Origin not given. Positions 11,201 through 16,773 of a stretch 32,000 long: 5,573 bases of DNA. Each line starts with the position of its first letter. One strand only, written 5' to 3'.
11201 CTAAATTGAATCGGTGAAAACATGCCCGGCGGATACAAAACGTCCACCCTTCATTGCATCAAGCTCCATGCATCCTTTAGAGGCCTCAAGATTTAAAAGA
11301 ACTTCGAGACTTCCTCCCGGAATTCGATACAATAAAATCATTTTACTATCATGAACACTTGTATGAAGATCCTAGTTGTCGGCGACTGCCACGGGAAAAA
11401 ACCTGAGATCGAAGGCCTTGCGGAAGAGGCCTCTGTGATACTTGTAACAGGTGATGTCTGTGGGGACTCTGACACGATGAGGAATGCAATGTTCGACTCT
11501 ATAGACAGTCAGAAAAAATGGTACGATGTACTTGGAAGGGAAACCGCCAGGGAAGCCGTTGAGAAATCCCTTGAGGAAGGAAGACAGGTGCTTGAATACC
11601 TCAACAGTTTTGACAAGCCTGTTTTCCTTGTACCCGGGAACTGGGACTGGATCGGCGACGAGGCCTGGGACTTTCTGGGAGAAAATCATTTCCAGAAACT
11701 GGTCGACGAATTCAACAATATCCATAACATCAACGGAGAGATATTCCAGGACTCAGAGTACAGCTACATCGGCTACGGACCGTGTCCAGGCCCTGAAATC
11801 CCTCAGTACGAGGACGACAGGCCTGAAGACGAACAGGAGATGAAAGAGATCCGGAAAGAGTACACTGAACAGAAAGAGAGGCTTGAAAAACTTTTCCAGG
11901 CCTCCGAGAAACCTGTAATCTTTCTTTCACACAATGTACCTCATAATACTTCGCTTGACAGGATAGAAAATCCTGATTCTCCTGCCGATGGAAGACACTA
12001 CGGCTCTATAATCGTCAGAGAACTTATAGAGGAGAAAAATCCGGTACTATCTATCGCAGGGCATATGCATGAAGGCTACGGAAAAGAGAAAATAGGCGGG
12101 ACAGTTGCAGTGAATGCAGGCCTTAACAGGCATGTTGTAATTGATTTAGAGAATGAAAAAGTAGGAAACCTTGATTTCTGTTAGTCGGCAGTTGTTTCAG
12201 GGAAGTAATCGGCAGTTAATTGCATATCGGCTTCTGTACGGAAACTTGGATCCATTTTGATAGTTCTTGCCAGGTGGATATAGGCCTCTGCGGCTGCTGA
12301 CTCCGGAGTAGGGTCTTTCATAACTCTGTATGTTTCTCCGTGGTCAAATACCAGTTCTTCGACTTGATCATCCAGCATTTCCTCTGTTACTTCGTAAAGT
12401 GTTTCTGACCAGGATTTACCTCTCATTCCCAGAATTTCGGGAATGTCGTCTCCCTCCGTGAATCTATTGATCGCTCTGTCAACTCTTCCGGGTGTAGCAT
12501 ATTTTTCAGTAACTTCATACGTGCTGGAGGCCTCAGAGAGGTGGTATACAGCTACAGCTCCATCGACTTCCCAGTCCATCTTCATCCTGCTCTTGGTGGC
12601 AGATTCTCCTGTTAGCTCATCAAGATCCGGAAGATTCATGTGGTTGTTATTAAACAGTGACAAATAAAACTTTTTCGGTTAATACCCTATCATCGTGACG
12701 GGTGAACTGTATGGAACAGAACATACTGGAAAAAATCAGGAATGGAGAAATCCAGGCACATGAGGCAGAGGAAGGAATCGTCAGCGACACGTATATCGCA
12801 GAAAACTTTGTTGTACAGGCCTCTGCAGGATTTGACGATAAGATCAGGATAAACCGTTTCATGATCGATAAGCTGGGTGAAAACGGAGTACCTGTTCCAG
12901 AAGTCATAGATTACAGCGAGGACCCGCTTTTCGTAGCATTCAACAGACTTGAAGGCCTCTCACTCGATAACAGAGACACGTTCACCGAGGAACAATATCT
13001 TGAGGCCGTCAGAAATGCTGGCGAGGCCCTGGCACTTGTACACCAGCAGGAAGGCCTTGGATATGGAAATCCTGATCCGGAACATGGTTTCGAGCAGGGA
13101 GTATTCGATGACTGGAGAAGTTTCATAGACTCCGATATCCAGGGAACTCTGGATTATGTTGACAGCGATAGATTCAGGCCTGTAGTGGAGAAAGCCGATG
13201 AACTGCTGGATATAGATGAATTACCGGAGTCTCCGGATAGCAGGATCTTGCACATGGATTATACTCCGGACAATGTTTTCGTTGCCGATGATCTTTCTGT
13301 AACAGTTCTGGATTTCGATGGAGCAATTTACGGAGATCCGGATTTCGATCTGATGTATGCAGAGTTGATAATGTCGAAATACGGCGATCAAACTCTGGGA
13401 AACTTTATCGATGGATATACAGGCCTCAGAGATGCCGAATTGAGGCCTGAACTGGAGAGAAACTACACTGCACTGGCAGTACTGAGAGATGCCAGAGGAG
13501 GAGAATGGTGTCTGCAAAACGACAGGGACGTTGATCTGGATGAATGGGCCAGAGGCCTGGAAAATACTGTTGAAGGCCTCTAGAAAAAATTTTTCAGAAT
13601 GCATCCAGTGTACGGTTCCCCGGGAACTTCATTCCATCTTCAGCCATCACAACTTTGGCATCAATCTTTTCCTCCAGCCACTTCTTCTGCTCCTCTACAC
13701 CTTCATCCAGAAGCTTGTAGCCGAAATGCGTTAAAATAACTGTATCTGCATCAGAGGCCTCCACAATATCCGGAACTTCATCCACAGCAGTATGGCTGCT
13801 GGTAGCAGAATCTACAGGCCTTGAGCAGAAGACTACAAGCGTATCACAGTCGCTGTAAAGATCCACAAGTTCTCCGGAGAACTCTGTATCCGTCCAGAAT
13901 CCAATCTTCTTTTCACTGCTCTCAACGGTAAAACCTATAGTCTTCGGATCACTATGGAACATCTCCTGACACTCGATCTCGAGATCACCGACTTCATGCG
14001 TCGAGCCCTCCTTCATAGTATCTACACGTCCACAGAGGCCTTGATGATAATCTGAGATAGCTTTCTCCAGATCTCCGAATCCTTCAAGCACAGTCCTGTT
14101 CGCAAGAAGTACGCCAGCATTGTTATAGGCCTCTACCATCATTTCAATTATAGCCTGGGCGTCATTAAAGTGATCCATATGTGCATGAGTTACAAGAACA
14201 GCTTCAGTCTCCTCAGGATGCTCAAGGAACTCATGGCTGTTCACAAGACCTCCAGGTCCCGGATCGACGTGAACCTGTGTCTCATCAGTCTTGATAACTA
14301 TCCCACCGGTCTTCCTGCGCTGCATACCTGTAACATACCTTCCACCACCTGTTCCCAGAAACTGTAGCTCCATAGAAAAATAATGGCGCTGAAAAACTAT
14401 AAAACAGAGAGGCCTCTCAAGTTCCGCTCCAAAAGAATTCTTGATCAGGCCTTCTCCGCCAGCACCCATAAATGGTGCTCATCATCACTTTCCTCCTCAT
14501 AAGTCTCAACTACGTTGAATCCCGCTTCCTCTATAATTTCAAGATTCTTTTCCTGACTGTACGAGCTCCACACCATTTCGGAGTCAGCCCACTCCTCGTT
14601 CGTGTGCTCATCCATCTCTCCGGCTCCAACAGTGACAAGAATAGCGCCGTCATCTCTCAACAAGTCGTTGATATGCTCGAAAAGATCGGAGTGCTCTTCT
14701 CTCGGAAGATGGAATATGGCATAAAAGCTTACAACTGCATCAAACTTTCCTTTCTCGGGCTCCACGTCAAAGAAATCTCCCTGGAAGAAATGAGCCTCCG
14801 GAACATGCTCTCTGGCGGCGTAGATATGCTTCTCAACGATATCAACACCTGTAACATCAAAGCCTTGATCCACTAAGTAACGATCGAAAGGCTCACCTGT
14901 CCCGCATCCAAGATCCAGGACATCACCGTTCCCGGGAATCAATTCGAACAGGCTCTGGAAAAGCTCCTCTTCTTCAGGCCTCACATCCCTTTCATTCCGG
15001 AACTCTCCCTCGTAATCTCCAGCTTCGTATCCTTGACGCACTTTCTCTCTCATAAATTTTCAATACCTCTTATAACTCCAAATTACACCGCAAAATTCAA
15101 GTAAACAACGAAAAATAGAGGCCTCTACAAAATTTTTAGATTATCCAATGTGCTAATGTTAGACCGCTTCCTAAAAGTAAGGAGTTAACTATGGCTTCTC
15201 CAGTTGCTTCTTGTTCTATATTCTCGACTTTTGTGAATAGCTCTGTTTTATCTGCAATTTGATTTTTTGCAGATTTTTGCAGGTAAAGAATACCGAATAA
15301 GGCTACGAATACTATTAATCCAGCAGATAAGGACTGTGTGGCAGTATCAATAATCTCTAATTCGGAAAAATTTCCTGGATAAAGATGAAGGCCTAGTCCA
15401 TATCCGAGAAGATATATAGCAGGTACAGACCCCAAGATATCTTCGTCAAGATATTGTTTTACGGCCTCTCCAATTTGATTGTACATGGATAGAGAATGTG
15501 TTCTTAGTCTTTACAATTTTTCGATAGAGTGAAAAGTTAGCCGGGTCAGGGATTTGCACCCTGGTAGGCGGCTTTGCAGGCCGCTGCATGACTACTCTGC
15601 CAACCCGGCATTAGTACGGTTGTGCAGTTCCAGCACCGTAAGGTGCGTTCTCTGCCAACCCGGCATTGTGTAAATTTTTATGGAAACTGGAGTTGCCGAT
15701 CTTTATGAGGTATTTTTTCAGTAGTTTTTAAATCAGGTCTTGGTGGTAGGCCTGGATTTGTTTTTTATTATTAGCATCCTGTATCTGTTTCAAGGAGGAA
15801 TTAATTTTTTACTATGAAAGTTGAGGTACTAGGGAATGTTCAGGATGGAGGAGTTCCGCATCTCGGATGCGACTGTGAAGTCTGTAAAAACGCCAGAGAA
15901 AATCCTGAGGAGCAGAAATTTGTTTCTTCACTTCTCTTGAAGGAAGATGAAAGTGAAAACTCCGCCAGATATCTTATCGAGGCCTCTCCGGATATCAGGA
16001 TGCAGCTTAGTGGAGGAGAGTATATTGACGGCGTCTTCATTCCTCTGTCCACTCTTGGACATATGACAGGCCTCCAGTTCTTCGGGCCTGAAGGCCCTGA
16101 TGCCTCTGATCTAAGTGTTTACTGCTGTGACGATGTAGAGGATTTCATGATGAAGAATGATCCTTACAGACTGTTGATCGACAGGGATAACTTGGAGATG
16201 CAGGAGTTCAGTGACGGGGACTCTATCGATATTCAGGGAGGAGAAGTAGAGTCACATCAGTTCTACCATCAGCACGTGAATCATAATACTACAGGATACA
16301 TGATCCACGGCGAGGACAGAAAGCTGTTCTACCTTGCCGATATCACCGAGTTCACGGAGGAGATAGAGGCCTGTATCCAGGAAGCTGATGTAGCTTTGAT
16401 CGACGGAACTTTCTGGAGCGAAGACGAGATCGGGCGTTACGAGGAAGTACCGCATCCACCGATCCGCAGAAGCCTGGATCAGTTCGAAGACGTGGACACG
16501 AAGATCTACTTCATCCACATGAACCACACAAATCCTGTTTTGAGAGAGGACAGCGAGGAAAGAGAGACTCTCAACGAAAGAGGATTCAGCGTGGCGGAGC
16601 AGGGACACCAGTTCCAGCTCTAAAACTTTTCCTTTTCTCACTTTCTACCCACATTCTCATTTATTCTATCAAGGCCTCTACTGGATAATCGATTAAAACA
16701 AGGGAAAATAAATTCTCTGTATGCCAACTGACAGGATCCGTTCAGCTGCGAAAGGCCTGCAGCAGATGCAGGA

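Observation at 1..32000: Hyper-iterated palindrome AGGCCT (core of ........) saturates coding and non-coding DNA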

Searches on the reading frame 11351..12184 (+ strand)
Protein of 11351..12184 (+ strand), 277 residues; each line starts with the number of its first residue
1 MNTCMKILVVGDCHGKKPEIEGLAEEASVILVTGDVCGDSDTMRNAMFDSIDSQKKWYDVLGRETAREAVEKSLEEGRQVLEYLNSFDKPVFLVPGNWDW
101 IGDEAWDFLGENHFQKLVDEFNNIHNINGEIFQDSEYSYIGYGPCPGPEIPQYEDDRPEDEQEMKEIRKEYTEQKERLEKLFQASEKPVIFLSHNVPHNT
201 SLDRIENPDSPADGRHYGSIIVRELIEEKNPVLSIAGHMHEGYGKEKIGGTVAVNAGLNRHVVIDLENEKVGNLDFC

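Call 47: search_protein_families(library=pfam, proteins=[window:11351-12184:+], max_evalue=0.001)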
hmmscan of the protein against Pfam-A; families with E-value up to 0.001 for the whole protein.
window:11351-12184:+ (277 aa): 3 families
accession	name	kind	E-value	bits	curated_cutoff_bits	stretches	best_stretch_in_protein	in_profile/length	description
PF00149.33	Metallophos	-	2.6e-14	54.5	21.5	1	5-241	1-190/191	Calcineurin-like phosphoesterase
PF14582.11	Metallophos_3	-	2.9e-13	50.2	28.2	1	6-271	7-254/259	Metallophosphoesterase, calcineurin superfamily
PF12850.12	Metallophos_2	-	5.3e-06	27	27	0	83-257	44-133/154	Calcineurin-like phosphoesterase superfamily domain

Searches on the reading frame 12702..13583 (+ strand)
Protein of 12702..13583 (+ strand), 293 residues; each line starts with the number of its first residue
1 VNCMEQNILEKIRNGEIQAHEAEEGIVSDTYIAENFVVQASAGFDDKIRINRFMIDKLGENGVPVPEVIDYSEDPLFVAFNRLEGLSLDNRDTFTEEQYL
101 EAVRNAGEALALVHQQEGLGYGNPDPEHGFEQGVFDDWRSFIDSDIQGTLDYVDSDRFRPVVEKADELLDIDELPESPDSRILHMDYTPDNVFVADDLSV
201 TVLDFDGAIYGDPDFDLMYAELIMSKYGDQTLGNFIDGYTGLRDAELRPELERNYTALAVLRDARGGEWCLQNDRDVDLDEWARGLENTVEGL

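Call 9: search_protein_families(library=ncbifam, proteins=[window:12702-13583:+])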
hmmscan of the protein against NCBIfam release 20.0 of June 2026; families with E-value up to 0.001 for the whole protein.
window:12702-13583:+ (293 aa): 2 families
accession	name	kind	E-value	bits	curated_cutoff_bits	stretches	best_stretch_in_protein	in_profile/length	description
NF000107.2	APH_4_Ia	exception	7.8e-07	28.6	725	1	36-217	46-229/341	aminoglycoside O-phosphotransferase APH(4)-Ia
TIGR03724.2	arch_bud32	equivalog_domain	1.1e-05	25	125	0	54-116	46-104/193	KEOPS complex kinase/ATPase Bud32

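Call 27: search_protein_families(library=pfam, proteins=[window:12702-13583:+], max_evalue=0.01)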
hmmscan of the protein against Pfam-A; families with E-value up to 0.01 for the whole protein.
window:12702-13583:+ (293 aa): 1 family
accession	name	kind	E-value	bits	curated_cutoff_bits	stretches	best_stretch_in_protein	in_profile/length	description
PF01636.29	APH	-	8e-20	72.1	23.2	1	55-240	44-230/239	Phosphotransferase enzyme family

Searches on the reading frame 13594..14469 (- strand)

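Call 9: search_protein_families(library=ncbifam, proteins=[window:13594-14469:-])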
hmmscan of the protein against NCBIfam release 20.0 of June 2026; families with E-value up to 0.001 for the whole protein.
window:13594-14469:- (291 aa): 9 families
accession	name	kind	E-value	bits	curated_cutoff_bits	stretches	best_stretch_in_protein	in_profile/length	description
TIGR02651.1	RNase_Z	equivalog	1.8e-14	53.5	292.95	2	34-187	1-152/302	ribonuclease Z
NF000801.0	PRK00055.1-3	equivalog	1.9e-13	50.2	252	2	33-187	2-157/307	ribonuclease Z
TIGR03307.1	PhnP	equivalog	3.5e-13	49.5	272.25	1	49-270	32-241/249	phosphonate metabolism protein PhnP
NF041851.1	cyc_nuc_deg_phdiest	equivalog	2e-10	40.5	400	1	33-250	1-222/253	cyclic nucleotide-degrading phosphodiesterase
NF002553.0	PRK02113.1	equivalog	1.6e-06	27.7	386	1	52-254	33-228/252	MBL fold metallo-hydrolase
NF000805.0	PRK00055.2-3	equivalog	5e-06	26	416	0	185-281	199-297/307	ribonuclease Z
NF038231.1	MBL_Geo_Pelo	equivalog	1.4e-05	24.8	360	1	50-282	30-249/250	GPMC system MBL fold metallohydrolase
NF002558.0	PRK02126.1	subfamily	3.3e-05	23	315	0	88-108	48-68/345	ribonuclease Z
NF001911.0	PRK00685.1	equivalog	0.00013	21.6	144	1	58-177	12-114/228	metal-dependent hydrolase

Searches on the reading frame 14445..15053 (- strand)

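Call 47: search_protein_families(library=pfam, proteins=[window:14445-15053:-], max_evalue=0.001)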
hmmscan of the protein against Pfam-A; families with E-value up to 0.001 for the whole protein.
window:14445-15053:- (202 aa): 10 families
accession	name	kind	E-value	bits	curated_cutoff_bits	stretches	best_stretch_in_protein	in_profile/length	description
PF13489.12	Methyltransf_23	-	2.3e-19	70.1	27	1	30-183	11-163/164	Methyltransferase domain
PF13649.12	Methyltransf_25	-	1.5e-18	67.7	27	1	45-136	1-97/97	Methyltransferase domain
PF08241.18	Methyltransf_11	-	6.6e-16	59.2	21.2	1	46-139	1-94/95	Methyltransferase domain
PF13847.12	Methyltransf_31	-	1.6e-12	47.7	27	1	42-178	4-145/145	Methyltransferase domain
PF08242.18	Methyltransf_12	-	1.1e-11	45.8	30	1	46-137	1-97/98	Methyltransferase domain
PF02353.26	CMAS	-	6.4e-09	35.9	27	1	38-152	60-176/273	Mycolic acid cyclopropane synthetase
PF05891.18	Methyltransf_PK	-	1e-06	28.9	27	1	45-185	59-200/218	AdoMet dependent proline di-methyltransferase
PF05724.17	TPMT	-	2.4e-06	27.8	26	1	49-143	45-157/218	Thiopurine S-methyltransferase (TPMT)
PF01728.25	FtsJ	-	4.8e-06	27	24.1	1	36-109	16-97/181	FtsJ-like methyltransferase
PF03848.20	TehB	-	0.00028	20.8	20.4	1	42-136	31-128/193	Tellurite resistance protein TehB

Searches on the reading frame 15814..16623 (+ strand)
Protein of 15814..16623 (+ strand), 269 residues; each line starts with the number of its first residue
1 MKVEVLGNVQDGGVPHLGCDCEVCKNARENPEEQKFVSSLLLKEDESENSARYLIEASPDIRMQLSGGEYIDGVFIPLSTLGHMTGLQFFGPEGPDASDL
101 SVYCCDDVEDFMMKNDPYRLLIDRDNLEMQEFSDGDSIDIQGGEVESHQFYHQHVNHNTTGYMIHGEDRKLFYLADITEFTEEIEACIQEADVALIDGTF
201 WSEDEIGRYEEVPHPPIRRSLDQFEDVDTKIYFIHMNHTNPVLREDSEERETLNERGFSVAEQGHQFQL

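Call 47: search_protein_families(library=pfam, proteins=[window:15814-16623:+], max_evalue=0.001)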
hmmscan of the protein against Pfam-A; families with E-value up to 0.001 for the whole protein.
window:15814-16623:+ (269 aa): 1 family
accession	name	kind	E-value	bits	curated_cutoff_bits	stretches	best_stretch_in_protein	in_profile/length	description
PF12706.13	Lactamase_B_2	-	3.5e-19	69.6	27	1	52-236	2-200/200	Beta-lactamase superfamily domain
